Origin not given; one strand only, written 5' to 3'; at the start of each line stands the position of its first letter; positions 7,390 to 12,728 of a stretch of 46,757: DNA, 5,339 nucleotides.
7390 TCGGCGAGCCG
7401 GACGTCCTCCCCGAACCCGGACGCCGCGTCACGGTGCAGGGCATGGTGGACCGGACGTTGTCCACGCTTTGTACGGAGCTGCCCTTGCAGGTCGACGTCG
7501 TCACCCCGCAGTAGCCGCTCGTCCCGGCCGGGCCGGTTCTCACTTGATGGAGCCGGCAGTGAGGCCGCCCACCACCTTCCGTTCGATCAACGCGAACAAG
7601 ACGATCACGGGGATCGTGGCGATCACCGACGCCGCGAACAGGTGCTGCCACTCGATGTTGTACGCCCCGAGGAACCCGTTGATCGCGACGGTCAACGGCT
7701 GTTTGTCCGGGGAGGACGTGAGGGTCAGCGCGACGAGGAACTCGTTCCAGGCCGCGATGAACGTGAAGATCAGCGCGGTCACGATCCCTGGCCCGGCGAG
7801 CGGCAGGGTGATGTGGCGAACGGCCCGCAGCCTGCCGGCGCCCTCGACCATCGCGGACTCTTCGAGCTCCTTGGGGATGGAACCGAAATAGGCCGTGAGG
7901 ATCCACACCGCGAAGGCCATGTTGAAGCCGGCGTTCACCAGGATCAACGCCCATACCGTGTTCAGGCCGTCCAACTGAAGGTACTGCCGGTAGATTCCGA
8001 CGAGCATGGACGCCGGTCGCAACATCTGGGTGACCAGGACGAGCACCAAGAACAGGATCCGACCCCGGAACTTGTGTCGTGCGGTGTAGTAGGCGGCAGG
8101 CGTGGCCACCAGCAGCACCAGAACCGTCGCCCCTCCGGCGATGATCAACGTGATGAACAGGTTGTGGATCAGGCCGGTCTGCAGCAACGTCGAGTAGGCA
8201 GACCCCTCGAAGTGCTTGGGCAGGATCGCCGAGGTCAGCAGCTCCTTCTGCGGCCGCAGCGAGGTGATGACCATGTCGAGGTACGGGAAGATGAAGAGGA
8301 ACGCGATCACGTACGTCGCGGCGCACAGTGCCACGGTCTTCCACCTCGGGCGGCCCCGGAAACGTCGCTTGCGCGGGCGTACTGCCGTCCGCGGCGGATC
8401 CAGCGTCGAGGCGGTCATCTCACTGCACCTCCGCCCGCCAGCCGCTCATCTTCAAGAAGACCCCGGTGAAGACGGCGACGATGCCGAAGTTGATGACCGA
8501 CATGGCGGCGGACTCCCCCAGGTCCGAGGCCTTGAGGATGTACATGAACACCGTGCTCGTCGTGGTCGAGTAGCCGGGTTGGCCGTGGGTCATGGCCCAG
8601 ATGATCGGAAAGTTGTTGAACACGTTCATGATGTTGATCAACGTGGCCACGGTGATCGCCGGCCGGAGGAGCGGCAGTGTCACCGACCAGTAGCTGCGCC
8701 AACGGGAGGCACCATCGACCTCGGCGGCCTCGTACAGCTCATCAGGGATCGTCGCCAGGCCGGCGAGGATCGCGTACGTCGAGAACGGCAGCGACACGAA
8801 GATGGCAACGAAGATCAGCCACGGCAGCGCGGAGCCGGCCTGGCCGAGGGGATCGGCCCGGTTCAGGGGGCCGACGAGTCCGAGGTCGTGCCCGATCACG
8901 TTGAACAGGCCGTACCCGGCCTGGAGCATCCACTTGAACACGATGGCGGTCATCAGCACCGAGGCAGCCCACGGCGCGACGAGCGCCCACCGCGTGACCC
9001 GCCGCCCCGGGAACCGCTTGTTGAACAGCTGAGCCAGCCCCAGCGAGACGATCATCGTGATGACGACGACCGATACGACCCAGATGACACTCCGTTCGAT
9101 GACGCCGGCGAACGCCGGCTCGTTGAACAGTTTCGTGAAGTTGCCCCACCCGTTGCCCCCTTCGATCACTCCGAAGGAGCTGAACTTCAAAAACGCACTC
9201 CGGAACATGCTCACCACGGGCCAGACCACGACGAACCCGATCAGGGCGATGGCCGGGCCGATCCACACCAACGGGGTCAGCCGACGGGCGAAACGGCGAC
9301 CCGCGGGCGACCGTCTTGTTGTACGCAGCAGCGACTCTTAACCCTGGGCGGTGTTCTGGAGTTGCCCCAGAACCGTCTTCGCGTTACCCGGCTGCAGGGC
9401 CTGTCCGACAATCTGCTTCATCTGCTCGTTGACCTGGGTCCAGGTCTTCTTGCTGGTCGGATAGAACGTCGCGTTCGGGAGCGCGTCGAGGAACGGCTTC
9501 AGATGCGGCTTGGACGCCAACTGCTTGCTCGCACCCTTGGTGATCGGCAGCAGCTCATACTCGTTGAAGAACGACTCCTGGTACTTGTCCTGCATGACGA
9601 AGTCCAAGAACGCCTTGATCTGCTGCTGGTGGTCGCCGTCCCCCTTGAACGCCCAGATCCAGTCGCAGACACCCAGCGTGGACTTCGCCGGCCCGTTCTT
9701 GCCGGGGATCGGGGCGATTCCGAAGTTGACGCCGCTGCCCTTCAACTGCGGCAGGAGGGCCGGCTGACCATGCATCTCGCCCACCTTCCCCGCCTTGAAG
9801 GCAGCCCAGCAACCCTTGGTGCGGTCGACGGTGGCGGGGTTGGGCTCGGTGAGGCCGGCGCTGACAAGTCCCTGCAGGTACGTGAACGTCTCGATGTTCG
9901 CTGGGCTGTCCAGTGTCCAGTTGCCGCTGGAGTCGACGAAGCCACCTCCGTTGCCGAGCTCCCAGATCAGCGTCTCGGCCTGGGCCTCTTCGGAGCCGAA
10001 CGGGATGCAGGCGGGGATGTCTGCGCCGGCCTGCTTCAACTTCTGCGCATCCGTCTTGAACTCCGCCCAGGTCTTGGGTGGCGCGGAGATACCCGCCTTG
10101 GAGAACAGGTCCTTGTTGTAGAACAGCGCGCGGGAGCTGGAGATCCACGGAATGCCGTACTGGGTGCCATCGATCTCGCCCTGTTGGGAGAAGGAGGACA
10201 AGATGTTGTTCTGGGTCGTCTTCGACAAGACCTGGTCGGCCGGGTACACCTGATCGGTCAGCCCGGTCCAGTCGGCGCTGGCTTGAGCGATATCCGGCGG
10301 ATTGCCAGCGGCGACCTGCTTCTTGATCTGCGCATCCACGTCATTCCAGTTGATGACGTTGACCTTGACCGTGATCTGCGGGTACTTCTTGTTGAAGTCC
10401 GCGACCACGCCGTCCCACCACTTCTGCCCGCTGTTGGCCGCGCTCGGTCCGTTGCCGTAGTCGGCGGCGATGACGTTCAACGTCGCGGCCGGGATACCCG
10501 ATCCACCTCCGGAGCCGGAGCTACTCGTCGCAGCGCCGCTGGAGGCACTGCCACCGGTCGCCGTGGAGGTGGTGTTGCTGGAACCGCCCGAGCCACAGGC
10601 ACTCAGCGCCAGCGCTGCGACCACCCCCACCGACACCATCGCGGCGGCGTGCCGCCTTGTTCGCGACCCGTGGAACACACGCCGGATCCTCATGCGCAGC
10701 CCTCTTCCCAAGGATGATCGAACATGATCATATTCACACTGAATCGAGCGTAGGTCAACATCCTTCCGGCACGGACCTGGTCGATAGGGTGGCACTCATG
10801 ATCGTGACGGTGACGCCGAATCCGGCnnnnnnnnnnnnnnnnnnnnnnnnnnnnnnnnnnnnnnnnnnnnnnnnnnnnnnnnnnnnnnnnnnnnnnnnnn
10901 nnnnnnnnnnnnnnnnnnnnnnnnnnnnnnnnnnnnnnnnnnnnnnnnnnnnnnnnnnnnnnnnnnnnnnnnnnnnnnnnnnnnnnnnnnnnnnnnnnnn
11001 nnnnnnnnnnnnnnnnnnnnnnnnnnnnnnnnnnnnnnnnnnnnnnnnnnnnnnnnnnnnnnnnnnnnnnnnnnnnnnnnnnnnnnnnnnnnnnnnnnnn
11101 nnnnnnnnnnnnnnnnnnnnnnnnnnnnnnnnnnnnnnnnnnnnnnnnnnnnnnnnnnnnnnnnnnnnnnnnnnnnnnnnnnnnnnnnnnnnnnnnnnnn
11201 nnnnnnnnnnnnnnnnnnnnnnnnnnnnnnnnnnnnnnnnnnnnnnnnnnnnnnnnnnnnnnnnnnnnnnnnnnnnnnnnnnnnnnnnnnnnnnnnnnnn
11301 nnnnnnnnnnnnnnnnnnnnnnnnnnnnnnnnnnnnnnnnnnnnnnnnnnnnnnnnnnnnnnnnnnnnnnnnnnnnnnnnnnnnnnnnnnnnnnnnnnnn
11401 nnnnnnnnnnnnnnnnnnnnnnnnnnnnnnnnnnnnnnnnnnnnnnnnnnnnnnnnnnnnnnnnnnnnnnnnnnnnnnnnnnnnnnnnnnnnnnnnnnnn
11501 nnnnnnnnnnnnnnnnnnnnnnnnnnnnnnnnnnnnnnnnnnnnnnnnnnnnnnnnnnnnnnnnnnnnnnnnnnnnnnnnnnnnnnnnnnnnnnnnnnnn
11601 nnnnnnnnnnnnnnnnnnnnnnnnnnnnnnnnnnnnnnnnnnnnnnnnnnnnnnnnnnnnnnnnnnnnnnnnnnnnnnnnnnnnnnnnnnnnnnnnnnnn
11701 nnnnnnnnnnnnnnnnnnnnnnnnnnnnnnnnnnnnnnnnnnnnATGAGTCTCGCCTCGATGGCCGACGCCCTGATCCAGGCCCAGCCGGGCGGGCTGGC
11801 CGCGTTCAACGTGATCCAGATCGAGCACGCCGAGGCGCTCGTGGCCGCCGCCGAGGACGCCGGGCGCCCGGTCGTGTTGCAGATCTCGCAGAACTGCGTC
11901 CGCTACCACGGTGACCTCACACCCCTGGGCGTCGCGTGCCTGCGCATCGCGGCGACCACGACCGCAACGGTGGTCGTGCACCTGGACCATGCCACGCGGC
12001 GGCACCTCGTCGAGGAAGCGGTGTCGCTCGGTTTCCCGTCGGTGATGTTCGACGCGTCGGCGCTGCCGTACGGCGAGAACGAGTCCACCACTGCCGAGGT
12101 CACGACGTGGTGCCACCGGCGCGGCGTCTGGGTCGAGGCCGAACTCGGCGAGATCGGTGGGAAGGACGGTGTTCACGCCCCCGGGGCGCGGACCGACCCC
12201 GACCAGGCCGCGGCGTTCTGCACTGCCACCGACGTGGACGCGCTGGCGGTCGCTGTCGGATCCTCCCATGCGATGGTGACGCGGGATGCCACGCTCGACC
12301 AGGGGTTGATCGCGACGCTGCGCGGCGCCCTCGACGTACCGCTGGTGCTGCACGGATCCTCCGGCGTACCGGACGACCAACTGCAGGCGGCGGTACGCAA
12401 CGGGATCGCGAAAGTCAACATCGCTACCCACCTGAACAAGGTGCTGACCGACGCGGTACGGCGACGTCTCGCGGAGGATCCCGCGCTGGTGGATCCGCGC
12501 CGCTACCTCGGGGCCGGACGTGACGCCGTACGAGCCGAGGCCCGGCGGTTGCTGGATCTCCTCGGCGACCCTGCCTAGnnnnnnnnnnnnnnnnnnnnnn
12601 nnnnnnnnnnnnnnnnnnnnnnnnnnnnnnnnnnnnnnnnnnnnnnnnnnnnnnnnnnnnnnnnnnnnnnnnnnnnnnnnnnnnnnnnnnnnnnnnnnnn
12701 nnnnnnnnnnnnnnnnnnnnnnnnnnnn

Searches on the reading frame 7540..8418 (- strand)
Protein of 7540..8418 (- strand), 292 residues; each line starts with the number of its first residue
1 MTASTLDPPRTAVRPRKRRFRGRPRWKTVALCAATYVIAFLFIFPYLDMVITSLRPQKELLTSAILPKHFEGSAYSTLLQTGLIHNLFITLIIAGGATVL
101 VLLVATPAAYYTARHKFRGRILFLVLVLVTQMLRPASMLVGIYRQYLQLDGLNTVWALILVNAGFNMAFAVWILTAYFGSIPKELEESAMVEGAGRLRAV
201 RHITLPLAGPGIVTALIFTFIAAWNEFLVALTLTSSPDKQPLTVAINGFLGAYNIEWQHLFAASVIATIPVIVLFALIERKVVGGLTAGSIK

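Call 66: search_protein_families(library=pfam, proteins=[window:7540-8418:-], max_evalue=0.00001)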
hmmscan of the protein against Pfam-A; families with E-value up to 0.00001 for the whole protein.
window:7540-8418:- (292 aa): 1 family
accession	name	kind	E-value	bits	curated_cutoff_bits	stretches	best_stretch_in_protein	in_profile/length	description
PF00528.27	BPD_transp_1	-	7.9e-17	62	26.4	1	106-278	2-174/184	Binding-protein-dependent transport system inner membrane component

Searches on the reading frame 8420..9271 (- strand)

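Call 66: search_protein_families(library=pfam, proteins=[window:8420-9271:-], max_evalue=0.00001)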
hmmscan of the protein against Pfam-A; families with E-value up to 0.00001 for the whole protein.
window:8420-9271:- (283 aa): 1 family
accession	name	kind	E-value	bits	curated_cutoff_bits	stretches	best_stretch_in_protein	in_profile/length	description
PF00528.27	BPD_transp_1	-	7.7e-16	58.8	26.4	1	76-264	5-163/184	Binding-protein-dependent transport system inner membrane component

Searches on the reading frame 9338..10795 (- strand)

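Call 66: search_protein_families(library=pfam, proteins=[window:9338-10795:-], max_evalue=0.00001)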
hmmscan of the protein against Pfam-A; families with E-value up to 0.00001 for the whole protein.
window:9338-10795:- (485 aa): 2 families
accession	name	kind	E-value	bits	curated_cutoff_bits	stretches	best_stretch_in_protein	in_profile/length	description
PF01547.30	SBP_bac_1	-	1.6e-33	117.5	26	1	124-407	5-307/307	Bacterial extracellular solute-binding protein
PF13416.11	SBP_bac_8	-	3.1e-33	116.2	27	1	130-433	2-278/279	Bacterial extracellular solute-binding protein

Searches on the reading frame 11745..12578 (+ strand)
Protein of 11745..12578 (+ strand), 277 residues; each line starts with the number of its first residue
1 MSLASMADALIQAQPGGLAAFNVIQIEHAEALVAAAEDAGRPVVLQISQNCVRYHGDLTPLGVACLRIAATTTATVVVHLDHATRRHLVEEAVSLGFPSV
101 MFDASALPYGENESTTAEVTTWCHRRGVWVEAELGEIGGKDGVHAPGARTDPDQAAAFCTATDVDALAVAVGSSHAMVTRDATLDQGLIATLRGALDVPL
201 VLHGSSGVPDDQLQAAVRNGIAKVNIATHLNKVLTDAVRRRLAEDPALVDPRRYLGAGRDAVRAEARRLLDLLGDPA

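Call 66: search_protein_families(library=pfam, proteins=[window:11745-12578:+], max_evalue=0.00001)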
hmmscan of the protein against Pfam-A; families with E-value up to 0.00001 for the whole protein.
window:11745-12578:+ (277 aa): 1 family
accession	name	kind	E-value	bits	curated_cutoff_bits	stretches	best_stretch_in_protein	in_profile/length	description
PF01116.26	F_bP_aldolase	-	2.3e-77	260.7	25.5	1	12-274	9-273/277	Fructose-bisphosphate aldolase class-II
